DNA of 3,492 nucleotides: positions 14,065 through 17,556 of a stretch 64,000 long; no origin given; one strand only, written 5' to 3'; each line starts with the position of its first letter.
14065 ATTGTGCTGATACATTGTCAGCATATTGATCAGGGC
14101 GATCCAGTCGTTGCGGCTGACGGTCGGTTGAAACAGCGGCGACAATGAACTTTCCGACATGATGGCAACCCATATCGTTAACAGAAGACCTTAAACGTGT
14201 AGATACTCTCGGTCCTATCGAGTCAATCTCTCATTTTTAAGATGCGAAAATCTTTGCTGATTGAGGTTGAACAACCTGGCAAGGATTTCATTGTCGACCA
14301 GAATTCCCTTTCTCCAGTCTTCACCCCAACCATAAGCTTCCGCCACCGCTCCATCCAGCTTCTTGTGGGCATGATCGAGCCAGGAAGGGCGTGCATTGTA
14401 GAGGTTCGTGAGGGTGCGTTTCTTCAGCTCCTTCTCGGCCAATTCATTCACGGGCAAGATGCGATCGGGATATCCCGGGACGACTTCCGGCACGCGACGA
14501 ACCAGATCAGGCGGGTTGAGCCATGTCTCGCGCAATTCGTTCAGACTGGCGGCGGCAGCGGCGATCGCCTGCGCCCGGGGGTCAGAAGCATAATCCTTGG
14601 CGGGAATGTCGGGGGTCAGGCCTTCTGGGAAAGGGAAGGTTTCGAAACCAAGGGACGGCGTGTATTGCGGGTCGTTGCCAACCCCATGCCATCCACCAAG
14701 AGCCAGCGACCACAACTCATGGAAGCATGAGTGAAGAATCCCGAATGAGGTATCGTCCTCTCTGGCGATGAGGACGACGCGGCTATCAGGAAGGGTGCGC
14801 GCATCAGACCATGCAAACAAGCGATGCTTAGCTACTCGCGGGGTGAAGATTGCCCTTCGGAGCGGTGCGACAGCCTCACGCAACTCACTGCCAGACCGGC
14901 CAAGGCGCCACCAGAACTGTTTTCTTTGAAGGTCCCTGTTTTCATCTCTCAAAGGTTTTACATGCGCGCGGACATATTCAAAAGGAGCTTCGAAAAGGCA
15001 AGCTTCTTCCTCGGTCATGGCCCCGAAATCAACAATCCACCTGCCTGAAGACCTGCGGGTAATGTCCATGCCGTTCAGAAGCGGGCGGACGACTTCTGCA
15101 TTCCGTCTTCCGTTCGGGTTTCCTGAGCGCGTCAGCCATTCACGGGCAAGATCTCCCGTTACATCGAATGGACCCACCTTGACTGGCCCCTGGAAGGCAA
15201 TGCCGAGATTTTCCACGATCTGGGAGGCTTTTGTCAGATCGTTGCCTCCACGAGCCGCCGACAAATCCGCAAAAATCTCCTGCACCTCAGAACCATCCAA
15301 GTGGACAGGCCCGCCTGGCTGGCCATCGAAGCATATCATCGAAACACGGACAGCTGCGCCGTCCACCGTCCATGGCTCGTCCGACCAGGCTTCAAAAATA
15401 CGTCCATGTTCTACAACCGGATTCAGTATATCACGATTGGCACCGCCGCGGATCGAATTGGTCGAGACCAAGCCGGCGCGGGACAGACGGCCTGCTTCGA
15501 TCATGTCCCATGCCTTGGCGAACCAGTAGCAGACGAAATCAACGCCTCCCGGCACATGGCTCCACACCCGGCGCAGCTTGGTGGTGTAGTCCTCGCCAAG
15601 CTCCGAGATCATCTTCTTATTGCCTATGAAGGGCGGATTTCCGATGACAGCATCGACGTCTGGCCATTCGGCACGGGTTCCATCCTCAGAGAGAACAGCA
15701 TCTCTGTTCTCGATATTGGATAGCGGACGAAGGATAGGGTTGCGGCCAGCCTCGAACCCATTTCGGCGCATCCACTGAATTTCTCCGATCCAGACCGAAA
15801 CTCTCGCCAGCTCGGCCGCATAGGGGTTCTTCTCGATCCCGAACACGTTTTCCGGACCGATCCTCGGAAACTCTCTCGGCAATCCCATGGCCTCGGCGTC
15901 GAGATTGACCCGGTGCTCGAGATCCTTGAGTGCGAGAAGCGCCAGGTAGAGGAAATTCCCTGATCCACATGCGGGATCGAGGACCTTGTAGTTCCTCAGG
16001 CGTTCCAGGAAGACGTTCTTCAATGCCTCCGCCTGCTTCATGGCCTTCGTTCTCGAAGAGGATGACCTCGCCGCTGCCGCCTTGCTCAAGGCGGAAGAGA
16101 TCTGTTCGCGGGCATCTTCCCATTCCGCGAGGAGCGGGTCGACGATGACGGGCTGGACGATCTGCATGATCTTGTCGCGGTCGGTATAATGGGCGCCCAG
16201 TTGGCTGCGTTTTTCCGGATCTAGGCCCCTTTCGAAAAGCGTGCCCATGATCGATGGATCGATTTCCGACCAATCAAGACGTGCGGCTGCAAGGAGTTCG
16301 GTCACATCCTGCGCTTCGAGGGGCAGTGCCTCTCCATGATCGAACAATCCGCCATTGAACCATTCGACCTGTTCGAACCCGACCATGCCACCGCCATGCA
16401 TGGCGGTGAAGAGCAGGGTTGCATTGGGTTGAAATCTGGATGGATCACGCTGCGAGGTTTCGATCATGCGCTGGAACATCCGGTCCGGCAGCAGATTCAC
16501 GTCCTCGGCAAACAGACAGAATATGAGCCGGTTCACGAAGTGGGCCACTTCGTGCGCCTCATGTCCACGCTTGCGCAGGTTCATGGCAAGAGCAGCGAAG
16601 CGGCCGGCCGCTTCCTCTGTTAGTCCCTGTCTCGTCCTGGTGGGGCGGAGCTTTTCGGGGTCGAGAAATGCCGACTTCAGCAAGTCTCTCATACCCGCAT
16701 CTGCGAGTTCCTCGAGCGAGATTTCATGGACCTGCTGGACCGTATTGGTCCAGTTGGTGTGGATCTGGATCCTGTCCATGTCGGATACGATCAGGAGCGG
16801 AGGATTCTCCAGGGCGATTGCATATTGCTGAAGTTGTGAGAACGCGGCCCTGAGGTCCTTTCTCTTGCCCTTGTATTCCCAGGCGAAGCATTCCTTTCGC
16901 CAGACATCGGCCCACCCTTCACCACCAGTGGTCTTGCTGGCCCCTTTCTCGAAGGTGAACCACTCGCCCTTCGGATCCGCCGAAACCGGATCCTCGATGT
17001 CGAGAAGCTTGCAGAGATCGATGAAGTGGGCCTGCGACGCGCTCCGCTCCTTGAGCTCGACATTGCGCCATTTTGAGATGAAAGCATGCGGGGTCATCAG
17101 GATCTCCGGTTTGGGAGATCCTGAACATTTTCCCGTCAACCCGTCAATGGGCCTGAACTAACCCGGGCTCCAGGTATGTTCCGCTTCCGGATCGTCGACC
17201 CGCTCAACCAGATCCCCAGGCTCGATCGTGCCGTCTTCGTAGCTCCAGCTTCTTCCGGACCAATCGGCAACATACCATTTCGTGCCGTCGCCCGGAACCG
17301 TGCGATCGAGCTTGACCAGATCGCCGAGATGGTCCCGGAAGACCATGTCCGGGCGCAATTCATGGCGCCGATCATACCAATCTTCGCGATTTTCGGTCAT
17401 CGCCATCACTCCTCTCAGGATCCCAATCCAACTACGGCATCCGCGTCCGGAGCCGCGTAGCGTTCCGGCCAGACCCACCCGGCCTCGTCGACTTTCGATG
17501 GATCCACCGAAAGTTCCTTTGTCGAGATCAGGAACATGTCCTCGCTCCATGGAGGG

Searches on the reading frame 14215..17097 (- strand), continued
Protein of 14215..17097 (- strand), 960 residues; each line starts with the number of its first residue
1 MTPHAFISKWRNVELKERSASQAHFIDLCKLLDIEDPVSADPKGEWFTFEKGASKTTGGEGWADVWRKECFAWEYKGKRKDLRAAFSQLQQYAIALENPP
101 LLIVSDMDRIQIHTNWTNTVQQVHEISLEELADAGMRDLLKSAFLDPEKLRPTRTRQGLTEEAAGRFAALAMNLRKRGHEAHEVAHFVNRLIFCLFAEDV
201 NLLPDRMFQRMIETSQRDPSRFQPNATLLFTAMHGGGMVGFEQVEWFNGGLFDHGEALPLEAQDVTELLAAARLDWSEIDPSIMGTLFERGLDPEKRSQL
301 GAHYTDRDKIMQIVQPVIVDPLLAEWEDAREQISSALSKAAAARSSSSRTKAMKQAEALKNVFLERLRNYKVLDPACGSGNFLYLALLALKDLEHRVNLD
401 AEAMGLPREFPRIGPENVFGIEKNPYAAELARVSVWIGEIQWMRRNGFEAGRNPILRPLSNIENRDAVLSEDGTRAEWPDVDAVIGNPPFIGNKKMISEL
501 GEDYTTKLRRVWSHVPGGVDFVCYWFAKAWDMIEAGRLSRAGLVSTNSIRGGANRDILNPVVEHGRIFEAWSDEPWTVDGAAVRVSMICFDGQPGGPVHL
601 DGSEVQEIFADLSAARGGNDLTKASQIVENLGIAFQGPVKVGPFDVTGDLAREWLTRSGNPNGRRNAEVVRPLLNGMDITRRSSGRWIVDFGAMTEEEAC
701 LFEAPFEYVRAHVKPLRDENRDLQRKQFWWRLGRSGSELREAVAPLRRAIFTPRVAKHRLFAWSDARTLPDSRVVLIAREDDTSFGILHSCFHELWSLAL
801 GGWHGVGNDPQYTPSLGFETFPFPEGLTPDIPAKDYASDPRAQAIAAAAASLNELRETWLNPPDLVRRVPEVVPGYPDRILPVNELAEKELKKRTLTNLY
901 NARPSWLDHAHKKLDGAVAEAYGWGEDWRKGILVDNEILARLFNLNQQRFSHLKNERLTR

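Call 108: get_annotated_region(hit=H39, flank=5000)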
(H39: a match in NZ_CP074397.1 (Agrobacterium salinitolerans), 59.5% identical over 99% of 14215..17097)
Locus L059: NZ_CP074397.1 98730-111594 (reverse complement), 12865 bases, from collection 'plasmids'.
description: Agrobacterium salinitolerans strain DG3-1 plasmid pDG3-1d, complete sequence
organism: Agrobacterium salinitolerans (NCBI taxid 1183413)
taxonomy: Bacteria; Pseudomonadota; Alphaproteobacteria; Hyphomicrobiales; Rhizobiaceae; Agrobacterium; Agrobacterium salinitolerans
host: -; source: Cotton,tiaaue sample,root; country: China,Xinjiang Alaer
typing (MOB-suite, as given by PLSDB): non-mobilizable; mating-pair formation MPF_T
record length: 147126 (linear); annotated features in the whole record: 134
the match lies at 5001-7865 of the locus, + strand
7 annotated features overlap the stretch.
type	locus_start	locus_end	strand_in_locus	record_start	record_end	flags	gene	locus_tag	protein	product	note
CDS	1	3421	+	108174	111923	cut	traA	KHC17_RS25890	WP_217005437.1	Ti-type conjugative transfer relaxase TraA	-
CDS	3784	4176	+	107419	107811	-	-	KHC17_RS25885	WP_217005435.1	transcriptional regulator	-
CDS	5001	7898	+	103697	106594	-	-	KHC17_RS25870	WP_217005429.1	DNA methyltransferase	-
CDS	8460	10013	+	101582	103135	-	istA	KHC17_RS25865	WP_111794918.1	IS21 family transposase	-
CDS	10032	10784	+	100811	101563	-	istB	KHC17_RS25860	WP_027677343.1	IS21-like element helper ATPase IstB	-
CDS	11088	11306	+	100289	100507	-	-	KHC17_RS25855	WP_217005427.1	hypothetical protein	-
CDS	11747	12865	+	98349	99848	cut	-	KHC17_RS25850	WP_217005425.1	AAA family ATPase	-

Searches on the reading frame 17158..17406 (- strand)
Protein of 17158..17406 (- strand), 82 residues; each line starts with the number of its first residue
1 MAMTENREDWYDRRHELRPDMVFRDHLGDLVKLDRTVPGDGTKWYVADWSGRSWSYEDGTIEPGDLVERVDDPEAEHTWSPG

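Call 3: search_protein_families(library=pfam, proteins=[window:17158-17406:-], max_evalue=0.1)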
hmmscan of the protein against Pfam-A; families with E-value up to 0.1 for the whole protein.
window:17158-17406:- (82 aa): 1 family
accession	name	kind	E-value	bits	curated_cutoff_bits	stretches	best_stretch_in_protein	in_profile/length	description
PF17583.7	DUF5484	-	0.0098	16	27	1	30-49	12-31/43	Family of unknown function (DUF5484)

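Call 4: search_protein_families(library=padloc, proteins=[window:17158-17406:-], max_evalue=0.1)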
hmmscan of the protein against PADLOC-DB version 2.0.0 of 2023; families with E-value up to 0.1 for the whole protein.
window:17158-17406:- (82 aa): 0 families

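Call 9: search_protein_families(library=ncbifam, proteins=[window:17158-17406:-], max_evalue=0.1)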
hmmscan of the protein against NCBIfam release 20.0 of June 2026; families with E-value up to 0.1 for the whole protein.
window:17158-17406:- (82 aa): 1 family
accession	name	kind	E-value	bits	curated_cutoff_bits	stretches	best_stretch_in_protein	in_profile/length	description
NF041487.1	copper_ox_MnxG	equivalog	0.032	11.1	3100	1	46-71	917-942/1894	manganese-oxidizing multicopper oxidase MnxG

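Call 10: search_protein_families(library=phrogs, proteins=[window:17158-17406:-], max_evalue=0.1)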
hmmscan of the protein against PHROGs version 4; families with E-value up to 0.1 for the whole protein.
window:17158-17406:- (82 aa): 0 families

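Call 77: search_dna_similar(query=window:17158-17400:-, collection=plasmids, mode=protein, max_rows=10, max_evalue=0.01)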
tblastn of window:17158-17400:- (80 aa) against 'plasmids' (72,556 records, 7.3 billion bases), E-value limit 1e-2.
Records with a match: 3; places in all: 3; records where one place covers at least 80% of the query: 2.
Best place of each record, by identity: <60% 3.
By first word of the organism name: Acetobacter 2; Halomonas 1.
By predicted mobility (MOB-suite, as given by PLSDB): non-mobilizable 2; mobilizable 1.
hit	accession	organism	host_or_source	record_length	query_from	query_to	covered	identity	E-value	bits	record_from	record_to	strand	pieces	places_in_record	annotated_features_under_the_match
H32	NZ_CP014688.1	Acetobacter persici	water kefir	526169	5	79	94%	53.3%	5e-16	77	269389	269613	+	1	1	hypothetical protein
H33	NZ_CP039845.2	Acetobacter pasteurianus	whole organism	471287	5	72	85%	57.4%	4e-19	86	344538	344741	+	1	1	hypothetical protein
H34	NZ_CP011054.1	Halomonas sp. KO116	Nile Delta Mediterranean Sea surface ...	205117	8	48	51%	53.7%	3e-6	50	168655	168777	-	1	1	hypothetical protein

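Call 79: get_annotated_region(hit=H33, flank=5000)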
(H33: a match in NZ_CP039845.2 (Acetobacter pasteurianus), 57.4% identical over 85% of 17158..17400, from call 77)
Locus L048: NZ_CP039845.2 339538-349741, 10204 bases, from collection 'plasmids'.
description: Acetobacter pasteurianus strain CICC 22518 plasmid pAP22518-1, complete sequence
organism: Acetobacter pasteurianus (NCBI taxid 438)
taxonomy: Bacteria; Pseudomonadota; Alphaproteobacteria; Rhodospirillales; Acetobacteraceae; Acetobacter; Acetobacter pasteurianus
host: -; source: whole organism; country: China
typing (MOB-suite, as given by PLSDB): mobilizable; relaxase MOBP
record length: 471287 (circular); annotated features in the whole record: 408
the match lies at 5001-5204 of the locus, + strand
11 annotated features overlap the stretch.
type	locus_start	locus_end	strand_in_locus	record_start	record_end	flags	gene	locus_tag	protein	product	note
CDS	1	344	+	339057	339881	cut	-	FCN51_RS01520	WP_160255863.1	hypothetical protein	-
CDS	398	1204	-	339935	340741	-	-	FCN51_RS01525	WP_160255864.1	hypothetical protein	-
CDS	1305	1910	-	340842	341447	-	-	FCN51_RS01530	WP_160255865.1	hypothetical protein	-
CDS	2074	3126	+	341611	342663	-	-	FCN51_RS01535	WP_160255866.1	hypothetical protein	-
CDS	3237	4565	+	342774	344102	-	-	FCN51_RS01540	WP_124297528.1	hypothetical protein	-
CDS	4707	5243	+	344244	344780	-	-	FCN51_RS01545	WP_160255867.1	hypothetical protein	-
CDS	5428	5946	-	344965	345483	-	-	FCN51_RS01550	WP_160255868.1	hypothetical protein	-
CDS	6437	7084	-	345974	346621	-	-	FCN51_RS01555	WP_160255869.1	hypothetical protein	-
CDS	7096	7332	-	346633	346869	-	-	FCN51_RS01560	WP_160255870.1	hypothetical protein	-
CDS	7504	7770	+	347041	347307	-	-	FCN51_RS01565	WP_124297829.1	hypothetical protein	-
CDS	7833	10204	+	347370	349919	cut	-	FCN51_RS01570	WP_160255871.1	ATP-binding protein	-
